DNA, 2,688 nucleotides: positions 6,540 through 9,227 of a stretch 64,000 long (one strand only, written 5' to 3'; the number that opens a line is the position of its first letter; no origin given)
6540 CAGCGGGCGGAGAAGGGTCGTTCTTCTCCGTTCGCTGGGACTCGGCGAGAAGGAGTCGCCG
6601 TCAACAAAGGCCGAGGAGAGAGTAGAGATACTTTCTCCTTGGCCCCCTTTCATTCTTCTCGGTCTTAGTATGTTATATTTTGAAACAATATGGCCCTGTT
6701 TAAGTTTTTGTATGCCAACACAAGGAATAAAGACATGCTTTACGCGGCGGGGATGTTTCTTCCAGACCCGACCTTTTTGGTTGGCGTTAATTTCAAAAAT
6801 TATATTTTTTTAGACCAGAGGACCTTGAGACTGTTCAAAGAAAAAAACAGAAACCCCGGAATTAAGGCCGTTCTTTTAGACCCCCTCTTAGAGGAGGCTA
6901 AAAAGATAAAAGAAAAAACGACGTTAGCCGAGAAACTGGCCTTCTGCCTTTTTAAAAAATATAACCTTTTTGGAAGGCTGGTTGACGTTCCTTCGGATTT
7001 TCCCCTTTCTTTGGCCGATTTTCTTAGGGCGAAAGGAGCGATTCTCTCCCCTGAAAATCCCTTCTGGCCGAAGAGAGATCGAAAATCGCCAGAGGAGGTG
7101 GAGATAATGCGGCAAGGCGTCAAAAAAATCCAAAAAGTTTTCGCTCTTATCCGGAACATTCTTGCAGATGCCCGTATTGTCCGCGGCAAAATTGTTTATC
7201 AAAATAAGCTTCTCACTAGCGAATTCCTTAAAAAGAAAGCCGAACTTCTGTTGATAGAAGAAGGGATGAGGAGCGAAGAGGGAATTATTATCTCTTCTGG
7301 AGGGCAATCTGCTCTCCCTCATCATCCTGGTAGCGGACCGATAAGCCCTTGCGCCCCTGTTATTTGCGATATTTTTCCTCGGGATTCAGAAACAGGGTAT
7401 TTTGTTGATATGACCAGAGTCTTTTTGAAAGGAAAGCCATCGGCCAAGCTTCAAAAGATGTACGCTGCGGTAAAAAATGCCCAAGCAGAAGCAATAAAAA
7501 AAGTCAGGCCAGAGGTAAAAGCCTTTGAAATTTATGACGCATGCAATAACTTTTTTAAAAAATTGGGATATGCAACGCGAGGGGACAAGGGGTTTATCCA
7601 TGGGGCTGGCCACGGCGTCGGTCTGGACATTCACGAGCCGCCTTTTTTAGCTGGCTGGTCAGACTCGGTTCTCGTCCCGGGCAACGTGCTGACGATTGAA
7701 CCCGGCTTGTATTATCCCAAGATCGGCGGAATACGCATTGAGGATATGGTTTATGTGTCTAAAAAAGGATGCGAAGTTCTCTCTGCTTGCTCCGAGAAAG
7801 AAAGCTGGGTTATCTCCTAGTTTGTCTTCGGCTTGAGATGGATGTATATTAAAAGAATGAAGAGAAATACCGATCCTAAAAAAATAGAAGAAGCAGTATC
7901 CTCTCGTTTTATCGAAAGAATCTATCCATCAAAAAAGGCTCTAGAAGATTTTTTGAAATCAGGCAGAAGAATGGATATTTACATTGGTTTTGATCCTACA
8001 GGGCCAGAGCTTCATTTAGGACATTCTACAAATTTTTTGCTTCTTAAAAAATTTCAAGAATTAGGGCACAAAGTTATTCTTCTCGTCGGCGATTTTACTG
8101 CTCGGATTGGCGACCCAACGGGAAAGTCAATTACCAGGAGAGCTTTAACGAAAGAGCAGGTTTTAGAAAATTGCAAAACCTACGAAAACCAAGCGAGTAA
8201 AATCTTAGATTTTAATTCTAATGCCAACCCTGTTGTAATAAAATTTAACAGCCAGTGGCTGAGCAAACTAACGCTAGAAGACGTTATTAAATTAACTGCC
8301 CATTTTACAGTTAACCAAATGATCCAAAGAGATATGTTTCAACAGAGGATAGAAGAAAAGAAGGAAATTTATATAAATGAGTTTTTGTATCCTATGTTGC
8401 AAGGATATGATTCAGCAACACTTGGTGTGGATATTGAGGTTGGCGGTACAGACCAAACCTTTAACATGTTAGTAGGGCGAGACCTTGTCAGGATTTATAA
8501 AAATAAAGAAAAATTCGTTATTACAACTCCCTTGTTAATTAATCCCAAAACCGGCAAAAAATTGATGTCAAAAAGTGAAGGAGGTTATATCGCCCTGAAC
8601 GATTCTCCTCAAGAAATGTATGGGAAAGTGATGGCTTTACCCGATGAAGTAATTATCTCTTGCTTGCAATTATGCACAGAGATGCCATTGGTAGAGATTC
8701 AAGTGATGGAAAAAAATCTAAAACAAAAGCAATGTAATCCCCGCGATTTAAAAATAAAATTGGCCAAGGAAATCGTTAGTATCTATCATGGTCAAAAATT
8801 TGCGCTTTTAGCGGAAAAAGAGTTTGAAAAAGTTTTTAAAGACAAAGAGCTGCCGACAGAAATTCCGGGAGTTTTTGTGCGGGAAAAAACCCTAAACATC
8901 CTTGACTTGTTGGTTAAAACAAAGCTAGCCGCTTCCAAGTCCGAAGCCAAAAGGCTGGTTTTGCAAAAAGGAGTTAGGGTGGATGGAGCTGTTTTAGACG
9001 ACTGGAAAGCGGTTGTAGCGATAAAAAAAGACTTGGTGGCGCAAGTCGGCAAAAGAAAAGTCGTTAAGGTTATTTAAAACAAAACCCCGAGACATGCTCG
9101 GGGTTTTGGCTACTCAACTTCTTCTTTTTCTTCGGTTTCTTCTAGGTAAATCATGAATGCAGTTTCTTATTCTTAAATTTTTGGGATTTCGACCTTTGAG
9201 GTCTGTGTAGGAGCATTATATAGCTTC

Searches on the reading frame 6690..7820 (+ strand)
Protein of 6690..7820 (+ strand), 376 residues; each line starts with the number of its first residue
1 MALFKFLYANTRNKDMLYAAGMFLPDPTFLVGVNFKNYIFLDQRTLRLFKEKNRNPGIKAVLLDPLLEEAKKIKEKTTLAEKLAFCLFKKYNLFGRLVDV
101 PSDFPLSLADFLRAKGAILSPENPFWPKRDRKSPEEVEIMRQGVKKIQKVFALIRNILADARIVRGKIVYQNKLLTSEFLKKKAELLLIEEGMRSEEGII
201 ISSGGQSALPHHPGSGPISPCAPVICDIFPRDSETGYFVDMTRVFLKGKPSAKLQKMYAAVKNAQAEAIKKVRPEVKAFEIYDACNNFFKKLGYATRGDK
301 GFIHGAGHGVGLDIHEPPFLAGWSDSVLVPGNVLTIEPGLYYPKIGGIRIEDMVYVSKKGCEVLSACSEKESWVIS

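Call 7: search_protein_families(library=pfam, proteins=[window:6690-7820:+], max_evalue=0.01)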
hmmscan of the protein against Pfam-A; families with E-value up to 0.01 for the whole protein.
window:6690-7820:+ (376 aa): 1 family
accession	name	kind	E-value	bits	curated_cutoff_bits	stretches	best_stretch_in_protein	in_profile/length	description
PF00557.29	Peptidase_M24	-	4.8e-43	147.8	23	1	176-357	26-207/208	Metallopeptidase family M24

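Call 10: find_related_loci(query=window:6690-7820:+, collection=genome_contigs, flank=4000)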
Query window:6690-7820:+ (376 aa) in genome_contigs; peptide patterns used: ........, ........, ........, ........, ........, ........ (x = any residue, [..] = any of these).
544 stretches matched a pattern; 11 encode a relative of the query (tblastn E <= 1e-3); 11 distinct loci.
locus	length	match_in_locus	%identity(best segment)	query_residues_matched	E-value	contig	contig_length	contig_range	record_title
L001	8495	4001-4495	40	199-368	9e-34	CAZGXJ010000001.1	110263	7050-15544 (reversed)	MAG TPA_asm: uncultured Nitrososphaeria archaeon isolate SRP163575_co2_129 genome assembly, contig: NODE_132_length_1102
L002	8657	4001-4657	33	129-364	1e-25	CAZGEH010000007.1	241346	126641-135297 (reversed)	MAG TPA_asm: uncultured Acidobacteriota bacterium isolate binchicken_co274_138 genome assembly, contig: NODE_61_length_2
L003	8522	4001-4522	36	200-371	6e-24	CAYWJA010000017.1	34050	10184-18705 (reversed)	MAG TPA_asm: uncultured Candidatus Peribacteria bacterium isolate SRP077602_co2_400 genome assembly, contig: NODE_1912_l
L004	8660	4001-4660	32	132-370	7e-21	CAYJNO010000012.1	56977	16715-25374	MAG TPA_asm: uncultured Erysipelotrichaceae bacterium isolate ERP123703_co3_54 genome assembly, contig: NODE_516_length_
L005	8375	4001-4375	35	234-357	6e-14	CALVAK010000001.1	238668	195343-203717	MAG: Candidatus Gastranaerophilales bacterium isolate BRZ_CG__bin97 genome assembly, contig: BRZ_CG__NODE_37_length_2386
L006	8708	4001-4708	24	132-364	3e-7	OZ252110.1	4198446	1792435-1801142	MAG: Alteromonadaceae bacterium isolate 9ab9449c-ea23-4265-8007-4de3885d93fc genome assembly, chromosome: 1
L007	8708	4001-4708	23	132-364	8e-7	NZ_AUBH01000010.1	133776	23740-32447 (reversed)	Aestuariibacter salexigens DSM 15300 G441DRAFT_scaffold00009.9_C, whole genome shotgun sequence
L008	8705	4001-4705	25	132-364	8e-7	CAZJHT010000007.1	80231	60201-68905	MAG TPA_asm: uncultured Clostridiaceae bacterium isolate SRP241341_co1_165 genome assembly, contig: NODE_401_length_8023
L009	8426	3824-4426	26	132-338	1e-6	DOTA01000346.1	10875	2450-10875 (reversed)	MAG TPA_asm: Chloroflexi bacterium isolate UBA11857 contig_137857, whole genome shotgun sequence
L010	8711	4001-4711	24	132-364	2e-6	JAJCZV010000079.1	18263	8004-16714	MAG: Gemmatimonadota bacterium isolate OFTM271 OFTM271_78, whole genome shotgun sequence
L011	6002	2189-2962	23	123-371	2e-5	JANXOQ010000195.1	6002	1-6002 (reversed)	MAG: Ferruginibacter sp. isolate GL140_1_concoct_288 GL140_1_k141_2152030, whole genome shotgun sequence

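Call 11: find_encoding_contigs(protein=window:6690-7820:+, flank=3000)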
Protein window:6690-7820:+ (376 aa): no gene with exactly this product is on record in the collection.

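Call 12: find_homologous_proteins(query=window:6690-7820:+, max_evalue=1e-20)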
Query window:6690-7820:+ (376 aa): 975 proteins with E <= 1e-20 among 5781 candidates; the best 120 are listed.
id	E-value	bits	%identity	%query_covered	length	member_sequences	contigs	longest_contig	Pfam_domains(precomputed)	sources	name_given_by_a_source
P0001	6.1e-252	853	100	100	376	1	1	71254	PF00557.30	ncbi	ncbi:MAG: M24 family metallopeptidase [bacterium]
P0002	4.7e-119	416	52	99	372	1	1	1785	PF00557.30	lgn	-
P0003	2.3e-117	410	52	97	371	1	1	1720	PF00557.30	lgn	-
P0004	4.2e-115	403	49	97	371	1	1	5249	PF00557.30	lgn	-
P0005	2.6e-113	397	50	99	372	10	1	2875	PF00557.30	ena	-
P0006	1.4e-112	394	49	99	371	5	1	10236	PF00557.30,PF15742.11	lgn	-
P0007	5.6e-112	392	49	96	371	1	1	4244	PF00557.30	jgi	-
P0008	6.9e-112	392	47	97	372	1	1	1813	PF00557.30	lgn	-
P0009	2.2e-111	391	49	97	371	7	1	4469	PF00557.30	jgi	jgi:Xaa-Pro aminopeptidase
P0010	3.1e-111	390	50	96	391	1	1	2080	PF00557.30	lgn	-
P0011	3.9e-111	390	49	97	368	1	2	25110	PF00557.30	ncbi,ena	-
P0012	1.0e-110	388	50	97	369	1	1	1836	PF00557.30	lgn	-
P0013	8.5e-110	385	48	96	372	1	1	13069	PF00557.30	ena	-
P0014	9.9e-110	385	47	97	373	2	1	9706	PF00557.30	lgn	-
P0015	1.1e-109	385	46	96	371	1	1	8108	PF00557.30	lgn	-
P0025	1.9e-107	378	51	97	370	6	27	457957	PF00557.30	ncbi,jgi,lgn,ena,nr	ncbi:MAG: hypothetical protein UX02_C0002G0053 [Candidatus Moranbacteria bacterium GW2011_GWC1_45_18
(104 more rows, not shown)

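Call 13: find_encoding_contigs(protein=P0011, flank=4000, max_places=2)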
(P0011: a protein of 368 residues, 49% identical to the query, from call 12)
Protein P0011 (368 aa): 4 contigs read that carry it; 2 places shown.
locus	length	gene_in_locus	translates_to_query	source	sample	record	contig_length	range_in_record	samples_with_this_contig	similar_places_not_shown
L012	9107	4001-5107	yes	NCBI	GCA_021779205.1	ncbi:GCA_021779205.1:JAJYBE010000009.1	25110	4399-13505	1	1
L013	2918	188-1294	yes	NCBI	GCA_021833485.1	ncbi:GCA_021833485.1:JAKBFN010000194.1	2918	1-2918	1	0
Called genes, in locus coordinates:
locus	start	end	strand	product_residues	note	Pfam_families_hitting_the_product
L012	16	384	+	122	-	PF02482:Ribosomal_S30AE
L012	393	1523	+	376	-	-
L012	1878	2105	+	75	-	-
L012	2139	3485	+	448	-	-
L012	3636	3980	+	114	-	PF05899:Cupin_3 (weak), PF07883:Cupin_2 (weak)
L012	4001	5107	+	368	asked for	PF00557:Peptidase_M24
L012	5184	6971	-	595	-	PF00009:GTP_EFTU, PF01926:MMR_HSR1 (weak), PF22042:EF-G_D2, PF03144:GTP_EFTU_D2, PF00679:EFG_C, PF21018:BipA_C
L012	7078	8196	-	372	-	-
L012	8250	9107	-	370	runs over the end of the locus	PF00149:Metallophos, PF12850:Metallophos_2 (weak)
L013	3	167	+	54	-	?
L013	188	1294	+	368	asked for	PF00557:Peptidase_M24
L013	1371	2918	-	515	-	?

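Call 14: find_encoding_contigs(protein=P0025, flank=4000, max_places=2)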
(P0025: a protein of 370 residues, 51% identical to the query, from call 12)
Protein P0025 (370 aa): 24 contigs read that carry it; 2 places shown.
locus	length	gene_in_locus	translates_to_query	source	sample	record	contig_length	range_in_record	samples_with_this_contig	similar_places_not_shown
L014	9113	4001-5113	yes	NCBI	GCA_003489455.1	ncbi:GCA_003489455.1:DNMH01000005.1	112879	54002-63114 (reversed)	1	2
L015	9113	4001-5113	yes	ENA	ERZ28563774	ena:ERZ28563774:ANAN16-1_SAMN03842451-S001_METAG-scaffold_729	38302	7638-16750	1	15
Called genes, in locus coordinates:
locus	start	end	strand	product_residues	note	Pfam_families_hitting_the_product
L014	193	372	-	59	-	-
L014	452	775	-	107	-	-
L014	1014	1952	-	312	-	PF00480:ROK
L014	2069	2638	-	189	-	-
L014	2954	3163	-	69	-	-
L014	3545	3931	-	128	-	-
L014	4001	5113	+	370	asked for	PF00557:Peptidase_M24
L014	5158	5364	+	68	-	-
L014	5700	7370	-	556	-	PF01268:FTHFS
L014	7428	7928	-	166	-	PF00186:DHFR_1, PF01872:RibD_C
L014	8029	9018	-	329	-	PF00303:Thymidylat_synt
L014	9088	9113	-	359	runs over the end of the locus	PF13207:AAA_17, PF00406:ADK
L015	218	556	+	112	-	-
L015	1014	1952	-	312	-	PF00480:ROK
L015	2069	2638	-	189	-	-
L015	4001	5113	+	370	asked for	PF00557:Peptidase_M24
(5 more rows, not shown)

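Call 15: find_encoding_contigs(protein=P0006, flank=4000, max_places=2)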
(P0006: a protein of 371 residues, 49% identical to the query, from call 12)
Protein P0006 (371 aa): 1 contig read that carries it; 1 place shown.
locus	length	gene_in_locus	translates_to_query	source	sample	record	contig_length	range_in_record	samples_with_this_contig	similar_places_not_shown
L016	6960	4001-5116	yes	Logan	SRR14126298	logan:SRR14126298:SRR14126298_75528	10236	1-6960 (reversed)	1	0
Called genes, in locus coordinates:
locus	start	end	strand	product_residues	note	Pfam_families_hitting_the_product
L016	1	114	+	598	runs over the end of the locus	PF01807:Zn_ribbon_DnaG, PF10410:DnaB_bind (faint), PF08275:DNAG_N, PF01751:Toprim, PF13155:Toprim_2, PF13362:Toprim_3 (weak), PF13662:Toprim_4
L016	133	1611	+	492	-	PF03979:Sigma70_r1_1, PF00140:Sigma70_r1_2, PF04542:Sigma70_r2, PF04539:Sigma70_r3, PF04545:Sigma70_r4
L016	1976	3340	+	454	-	-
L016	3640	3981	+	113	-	PF07883:Cupin_2, PF05899:Cupin_3 (weak)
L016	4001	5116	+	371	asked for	PF15742:DUF4686 (weak), PF00557:Peptidase_M24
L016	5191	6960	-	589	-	?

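Call 18: find_encoding_contigs(protein=P0001, flank=3000, max_places=2)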
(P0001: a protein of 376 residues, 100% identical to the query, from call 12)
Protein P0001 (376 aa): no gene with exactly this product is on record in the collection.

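Call 51: find_encoding_contigs(protein=P0004, flank=3000, max_places=3)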
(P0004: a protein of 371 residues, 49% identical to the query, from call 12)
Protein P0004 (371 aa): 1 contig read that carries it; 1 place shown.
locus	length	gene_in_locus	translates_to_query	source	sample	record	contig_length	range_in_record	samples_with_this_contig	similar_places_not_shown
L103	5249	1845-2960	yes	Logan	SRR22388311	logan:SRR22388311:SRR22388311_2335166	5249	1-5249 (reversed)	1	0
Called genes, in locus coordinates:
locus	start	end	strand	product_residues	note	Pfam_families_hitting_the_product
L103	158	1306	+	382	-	-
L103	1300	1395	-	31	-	-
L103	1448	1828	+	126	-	PF07883:Cupin_2 (faint)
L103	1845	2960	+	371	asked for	PF00557:Peptidase_M24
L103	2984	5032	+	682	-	PF00580:UvrD-helicase, PF13245:AAA_19, PF01443:Viral_helicase1 (faint), PF13087:AAA_12 (faint), PF13361:UvrD_C, PF13538:UvrD_C_2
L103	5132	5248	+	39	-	?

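Call 52: find_encoding_contigs(protein=P0005, flank=3000, max_places=3)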
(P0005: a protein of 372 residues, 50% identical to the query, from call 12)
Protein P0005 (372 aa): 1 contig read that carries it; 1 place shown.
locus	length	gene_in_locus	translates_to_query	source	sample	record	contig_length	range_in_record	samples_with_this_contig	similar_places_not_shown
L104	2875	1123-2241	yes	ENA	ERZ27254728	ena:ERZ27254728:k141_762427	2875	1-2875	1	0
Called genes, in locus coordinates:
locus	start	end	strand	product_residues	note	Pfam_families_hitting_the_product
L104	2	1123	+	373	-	?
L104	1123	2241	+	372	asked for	PF00557:Peptidase_M24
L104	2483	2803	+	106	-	-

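Call 67: find_encoding_contigs(protein=P0002, flank=2000, max_places=3)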
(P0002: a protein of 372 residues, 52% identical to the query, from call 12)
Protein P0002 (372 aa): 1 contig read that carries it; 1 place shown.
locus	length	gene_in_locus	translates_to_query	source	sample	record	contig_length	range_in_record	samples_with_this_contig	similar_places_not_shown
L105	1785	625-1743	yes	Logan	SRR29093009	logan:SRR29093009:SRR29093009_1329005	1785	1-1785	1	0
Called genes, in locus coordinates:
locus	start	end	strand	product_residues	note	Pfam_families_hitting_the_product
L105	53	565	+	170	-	PF00293:NUDIX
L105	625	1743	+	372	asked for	PF00557:Peptidase_M24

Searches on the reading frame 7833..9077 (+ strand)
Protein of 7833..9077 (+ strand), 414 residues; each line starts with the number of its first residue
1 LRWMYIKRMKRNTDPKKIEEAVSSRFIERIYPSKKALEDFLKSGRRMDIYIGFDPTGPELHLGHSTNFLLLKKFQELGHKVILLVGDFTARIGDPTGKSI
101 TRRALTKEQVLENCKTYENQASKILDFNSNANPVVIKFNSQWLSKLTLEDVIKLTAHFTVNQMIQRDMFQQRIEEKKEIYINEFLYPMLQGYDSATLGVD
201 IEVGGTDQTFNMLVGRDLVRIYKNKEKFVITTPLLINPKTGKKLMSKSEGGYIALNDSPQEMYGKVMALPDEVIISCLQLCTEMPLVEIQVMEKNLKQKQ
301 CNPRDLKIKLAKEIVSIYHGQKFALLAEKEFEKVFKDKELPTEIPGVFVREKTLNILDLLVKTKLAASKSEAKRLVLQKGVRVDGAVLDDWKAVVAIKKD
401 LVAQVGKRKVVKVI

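Call 7: search_protein_families(library=pfam, proteins=[window:7833-9077:+], max_evalue=0.01)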
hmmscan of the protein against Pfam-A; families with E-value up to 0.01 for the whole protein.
window:7833-9077:+ (414 aa): 4 families
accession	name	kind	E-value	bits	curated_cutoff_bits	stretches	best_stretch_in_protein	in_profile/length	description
PF00579.31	tRNA-synt_1b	-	5.3e-71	239.7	21.1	1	44-336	3-292/292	tRNA synthetases class I (W and Y)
PF22421.1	SYY_C-terminal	-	2.5e-07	30.9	27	1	342-400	7-65/83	Tyrosine--tRNA ligase SYY-like C-terminal domain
PF01479.30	S4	-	1.6e-05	25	22.8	1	358-390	5-37/48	S4 domain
PF16714.10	TyrRSs_C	-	0.005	17.1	30.6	0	338-386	7-53/120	Tyrosyl-tRNA synthetase C-terminal domain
